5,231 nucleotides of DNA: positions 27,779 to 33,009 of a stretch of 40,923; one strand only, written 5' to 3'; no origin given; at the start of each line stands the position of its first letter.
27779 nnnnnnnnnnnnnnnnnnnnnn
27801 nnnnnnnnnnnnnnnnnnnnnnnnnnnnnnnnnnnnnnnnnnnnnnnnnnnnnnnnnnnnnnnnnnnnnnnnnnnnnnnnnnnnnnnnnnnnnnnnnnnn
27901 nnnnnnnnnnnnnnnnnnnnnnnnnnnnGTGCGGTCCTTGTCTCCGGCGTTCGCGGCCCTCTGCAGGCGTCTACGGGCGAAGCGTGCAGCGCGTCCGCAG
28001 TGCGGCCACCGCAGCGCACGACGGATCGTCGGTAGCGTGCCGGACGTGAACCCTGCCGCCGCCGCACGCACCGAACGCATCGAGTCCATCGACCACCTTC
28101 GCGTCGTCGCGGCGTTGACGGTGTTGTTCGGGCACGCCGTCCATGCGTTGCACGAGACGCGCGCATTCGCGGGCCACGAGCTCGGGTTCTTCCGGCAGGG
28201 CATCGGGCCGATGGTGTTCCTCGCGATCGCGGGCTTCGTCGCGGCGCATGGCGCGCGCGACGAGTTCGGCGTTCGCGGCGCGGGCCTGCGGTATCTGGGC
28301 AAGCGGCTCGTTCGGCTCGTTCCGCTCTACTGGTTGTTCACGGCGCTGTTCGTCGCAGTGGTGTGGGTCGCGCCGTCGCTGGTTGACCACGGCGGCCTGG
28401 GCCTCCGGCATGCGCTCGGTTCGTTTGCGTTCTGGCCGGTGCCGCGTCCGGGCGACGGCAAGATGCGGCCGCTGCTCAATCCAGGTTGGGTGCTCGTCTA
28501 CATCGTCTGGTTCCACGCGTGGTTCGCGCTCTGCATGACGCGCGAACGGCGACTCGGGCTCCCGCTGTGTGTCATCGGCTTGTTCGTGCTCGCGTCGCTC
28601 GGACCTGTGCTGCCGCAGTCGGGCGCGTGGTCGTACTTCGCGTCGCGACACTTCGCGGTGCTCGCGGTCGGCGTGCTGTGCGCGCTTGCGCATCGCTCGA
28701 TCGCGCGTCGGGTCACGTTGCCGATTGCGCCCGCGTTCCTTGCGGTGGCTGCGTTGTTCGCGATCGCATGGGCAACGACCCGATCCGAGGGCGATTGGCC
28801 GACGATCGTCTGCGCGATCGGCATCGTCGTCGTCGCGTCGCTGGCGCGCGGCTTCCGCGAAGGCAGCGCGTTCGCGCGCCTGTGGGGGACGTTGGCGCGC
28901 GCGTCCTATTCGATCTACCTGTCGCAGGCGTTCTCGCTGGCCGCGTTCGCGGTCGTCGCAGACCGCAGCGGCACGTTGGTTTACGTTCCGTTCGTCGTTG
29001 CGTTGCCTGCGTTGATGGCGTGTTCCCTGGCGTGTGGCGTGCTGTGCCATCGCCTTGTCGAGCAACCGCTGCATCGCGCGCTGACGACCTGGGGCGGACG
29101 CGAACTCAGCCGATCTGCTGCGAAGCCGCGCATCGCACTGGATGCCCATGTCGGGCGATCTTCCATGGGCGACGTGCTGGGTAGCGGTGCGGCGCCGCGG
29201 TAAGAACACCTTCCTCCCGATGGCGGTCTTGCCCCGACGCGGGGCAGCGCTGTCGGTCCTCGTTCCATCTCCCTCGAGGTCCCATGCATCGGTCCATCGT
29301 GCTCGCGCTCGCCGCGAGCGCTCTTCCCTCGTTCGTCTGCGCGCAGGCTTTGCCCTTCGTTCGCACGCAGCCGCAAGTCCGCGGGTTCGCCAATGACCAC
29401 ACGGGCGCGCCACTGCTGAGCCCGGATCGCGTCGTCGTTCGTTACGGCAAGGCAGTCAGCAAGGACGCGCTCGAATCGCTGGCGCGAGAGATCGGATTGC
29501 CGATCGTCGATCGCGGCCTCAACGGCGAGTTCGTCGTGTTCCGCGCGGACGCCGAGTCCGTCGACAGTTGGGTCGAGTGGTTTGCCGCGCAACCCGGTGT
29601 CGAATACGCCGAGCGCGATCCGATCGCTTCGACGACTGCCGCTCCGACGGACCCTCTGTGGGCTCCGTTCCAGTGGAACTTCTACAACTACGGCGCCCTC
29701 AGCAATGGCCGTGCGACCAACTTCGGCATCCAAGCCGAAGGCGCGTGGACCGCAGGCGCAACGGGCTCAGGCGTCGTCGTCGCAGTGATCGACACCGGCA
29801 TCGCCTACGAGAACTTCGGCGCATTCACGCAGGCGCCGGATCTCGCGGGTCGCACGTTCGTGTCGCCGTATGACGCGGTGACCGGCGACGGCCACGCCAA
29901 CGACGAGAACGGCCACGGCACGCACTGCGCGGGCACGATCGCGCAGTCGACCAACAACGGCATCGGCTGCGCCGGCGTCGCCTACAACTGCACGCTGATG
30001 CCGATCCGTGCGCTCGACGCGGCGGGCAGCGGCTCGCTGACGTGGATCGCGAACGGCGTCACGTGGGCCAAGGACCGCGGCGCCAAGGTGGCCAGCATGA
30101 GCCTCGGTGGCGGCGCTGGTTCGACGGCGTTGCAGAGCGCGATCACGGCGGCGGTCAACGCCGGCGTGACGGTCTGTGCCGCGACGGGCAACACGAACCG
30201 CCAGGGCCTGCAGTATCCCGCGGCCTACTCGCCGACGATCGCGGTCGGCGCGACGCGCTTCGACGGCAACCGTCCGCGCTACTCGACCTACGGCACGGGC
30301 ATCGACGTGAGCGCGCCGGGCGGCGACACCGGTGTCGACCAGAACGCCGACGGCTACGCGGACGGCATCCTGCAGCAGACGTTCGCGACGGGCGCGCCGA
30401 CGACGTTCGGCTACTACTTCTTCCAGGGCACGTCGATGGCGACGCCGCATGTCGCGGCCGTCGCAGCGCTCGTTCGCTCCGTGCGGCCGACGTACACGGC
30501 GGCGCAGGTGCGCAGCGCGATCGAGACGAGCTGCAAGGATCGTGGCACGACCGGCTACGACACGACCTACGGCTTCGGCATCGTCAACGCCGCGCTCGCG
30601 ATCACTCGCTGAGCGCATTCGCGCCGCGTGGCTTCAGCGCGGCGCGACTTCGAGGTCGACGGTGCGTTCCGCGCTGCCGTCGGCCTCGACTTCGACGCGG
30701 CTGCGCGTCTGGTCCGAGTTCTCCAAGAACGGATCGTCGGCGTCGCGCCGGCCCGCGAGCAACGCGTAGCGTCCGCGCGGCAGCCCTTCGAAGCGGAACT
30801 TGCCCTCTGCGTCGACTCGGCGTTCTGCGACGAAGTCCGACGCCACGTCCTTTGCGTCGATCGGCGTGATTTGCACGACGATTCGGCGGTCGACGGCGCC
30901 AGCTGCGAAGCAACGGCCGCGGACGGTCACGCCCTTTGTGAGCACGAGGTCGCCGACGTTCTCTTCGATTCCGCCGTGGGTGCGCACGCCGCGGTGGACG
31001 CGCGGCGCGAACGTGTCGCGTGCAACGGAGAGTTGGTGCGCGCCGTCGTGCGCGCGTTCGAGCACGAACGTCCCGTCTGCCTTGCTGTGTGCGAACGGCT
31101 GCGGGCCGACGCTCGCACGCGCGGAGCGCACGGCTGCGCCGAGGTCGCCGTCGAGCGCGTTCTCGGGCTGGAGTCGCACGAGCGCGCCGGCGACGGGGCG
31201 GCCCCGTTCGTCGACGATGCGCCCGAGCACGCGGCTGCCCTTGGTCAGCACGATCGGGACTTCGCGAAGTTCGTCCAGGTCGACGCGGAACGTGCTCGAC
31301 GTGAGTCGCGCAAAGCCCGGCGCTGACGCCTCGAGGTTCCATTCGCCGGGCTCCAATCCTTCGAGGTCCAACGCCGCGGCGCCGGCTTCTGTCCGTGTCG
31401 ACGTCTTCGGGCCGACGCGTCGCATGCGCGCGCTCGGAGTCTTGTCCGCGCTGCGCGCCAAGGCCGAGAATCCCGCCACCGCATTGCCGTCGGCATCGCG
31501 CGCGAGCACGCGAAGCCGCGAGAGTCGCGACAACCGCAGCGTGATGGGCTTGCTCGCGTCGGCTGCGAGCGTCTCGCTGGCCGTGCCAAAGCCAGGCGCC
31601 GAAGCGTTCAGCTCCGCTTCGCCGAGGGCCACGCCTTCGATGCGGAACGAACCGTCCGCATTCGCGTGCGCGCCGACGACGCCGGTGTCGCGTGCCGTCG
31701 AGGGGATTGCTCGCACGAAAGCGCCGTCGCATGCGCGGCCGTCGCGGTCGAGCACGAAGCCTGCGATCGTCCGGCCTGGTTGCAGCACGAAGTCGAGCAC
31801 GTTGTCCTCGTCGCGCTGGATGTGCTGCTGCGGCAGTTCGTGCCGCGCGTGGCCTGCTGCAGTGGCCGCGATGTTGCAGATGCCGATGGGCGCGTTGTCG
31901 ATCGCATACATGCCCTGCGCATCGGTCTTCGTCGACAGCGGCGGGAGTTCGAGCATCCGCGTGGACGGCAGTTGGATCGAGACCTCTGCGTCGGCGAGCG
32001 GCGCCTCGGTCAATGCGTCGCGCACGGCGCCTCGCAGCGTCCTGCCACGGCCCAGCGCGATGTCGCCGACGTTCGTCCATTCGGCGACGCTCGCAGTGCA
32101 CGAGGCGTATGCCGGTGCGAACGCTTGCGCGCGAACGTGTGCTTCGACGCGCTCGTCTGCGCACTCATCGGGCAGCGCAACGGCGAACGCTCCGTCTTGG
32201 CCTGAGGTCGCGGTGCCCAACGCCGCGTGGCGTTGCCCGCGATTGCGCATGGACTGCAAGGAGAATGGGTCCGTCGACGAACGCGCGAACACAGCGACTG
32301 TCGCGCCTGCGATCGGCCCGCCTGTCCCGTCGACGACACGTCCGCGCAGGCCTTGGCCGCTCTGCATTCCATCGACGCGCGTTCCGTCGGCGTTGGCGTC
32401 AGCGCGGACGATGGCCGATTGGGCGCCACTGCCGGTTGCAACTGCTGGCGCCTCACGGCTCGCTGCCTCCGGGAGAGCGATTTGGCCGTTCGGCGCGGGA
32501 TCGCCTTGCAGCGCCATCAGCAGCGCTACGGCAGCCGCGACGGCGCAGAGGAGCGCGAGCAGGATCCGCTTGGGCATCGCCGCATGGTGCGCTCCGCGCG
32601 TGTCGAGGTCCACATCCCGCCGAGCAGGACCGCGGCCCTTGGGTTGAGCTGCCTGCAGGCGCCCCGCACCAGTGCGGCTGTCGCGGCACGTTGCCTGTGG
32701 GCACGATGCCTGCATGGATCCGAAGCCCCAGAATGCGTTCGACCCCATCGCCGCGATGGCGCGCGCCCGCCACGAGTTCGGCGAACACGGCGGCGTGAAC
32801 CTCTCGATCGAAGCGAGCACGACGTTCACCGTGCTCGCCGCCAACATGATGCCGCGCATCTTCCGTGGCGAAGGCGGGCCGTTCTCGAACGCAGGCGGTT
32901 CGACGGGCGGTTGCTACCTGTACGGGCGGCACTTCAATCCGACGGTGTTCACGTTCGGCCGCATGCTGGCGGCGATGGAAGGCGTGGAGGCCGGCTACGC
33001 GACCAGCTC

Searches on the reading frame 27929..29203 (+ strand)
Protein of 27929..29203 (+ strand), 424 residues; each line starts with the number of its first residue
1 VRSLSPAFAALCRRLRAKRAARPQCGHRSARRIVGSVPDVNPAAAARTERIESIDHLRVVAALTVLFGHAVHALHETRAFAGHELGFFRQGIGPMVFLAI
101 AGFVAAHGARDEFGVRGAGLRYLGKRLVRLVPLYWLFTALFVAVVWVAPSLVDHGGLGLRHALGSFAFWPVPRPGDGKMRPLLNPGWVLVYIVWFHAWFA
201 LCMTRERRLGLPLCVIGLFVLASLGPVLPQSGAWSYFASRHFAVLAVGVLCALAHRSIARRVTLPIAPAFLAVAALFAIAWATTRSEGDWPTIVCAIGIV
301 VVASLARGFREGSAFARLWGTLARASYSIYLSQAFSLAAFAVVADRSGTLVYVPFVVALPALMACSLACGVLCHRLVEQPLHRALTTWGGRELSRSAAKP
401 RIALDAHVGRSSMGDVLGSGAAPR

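Call 59: search_protein_families(library=pfam, max_evalue=0.00001, proteins=[window:27929-29203:+])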
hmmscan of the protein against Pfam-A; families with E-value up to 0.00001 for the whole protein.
window:27929-29203:+ (424 aa): 1 family
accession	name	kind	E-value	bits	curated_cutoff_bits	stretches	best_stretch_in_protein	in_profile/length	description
PF01757.29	Acyl_transf_3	-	1.4e-18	67.5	31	1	52-374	2-325/326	Acyltransferase domain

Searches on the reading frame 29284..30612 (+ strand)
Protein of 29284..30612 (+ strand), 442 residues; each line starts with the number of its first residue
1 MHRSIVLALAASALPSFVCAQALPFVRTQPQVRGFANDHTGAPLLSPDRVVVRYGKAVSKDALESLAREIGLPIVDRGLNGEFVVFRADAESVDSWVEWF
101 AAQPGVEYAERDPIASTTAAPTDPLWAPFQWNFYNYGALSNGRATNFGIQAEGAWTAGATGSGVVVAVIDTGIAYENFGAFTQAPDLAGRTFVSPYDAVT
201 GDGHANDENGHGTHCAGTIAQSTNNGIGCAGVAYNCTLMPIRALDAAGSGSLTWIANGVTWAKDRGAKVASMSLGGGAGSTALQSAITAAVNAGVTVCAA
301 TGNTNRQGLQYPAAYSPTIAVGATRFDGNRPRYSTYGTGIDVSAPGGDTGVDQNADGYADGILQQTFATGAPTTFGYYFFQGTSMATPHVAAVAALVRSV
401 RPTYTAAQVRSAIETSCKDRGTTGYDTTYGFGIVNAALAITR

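Call 59: search_protein_families(library=pfam, max_evalue=0.00001, proteins=[window:29284-30612:+])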
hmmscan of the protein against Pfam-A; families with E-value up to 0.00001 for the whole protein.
window:29284-30612:+ (442 aa): 1 family
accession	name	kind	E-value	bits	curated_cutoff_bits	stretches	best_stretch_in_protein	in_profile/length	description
PF00082.27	Peptidase_S8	-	1.9e-57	195.2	21.8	1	161-432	1-288/288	Subtilase family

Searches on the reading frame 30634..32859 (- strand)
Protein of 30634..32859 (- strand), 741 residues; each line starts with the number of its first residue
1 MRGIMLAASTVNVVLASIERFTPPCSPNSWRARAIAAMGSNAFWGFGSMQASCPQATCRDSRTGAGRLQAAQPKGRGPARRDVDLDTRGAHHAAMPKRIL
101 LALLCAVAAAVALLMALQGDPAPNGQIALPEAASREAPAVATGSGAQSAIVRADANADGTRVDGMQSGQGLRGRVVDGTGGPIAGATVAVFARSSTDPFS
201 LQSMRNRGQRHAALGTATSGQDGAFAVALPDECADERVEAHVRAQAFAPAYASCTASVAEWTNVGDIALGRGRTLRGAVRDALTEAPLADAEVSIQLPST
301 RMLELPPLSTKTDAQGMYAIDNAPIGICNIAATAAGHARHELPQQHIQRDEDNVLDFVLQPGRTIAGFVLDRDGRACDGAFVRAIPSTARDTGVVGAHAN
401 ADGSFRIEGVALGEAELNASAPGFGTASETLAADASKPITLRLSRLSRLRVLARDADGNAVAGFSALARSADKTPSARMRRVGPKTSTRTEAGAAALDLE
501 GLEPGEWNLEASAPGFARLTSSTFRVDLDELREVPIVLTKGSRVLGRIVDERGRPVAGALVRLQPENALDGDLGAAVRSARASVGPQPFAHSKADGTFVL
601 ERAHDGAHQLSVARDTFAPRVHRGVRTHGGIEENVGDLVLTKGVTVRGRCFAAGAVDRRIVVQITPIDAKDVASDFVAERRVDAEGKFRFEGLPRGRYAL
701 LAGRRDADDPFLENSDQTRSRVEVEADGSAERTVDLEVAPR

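Call 59: search_protein_families(library=pfam, max_evalue=0.00001, proteins=[window:30634-32859:-])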
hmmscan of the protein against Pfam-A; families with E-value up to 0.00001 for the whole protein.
window:30634-32859:- (741 aa): 4 families
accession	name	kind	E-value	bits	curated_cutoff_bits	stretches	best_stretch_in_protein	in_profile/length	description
PF13620.12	CarboxypepD_reg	-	5.5e-50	168.1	32.3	2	364-443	1-81/82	Carboxypeptidase regulatory-like domain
PF13715.12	CarbopepD_reg_2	-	4.3e-14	52.8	32.2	0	276-360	2-77/88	CarboxypepD_reg-like domain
PF02369.22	Big_1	-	2.3e-07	31.3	34.9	0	171-199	21-49/93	Bacterial Ig-like domain (group 1)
PF24107.1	DUF7382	-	7.8e-06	26.1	27.4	0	358-404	14-61/65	Domain of unknown function (DUF7382)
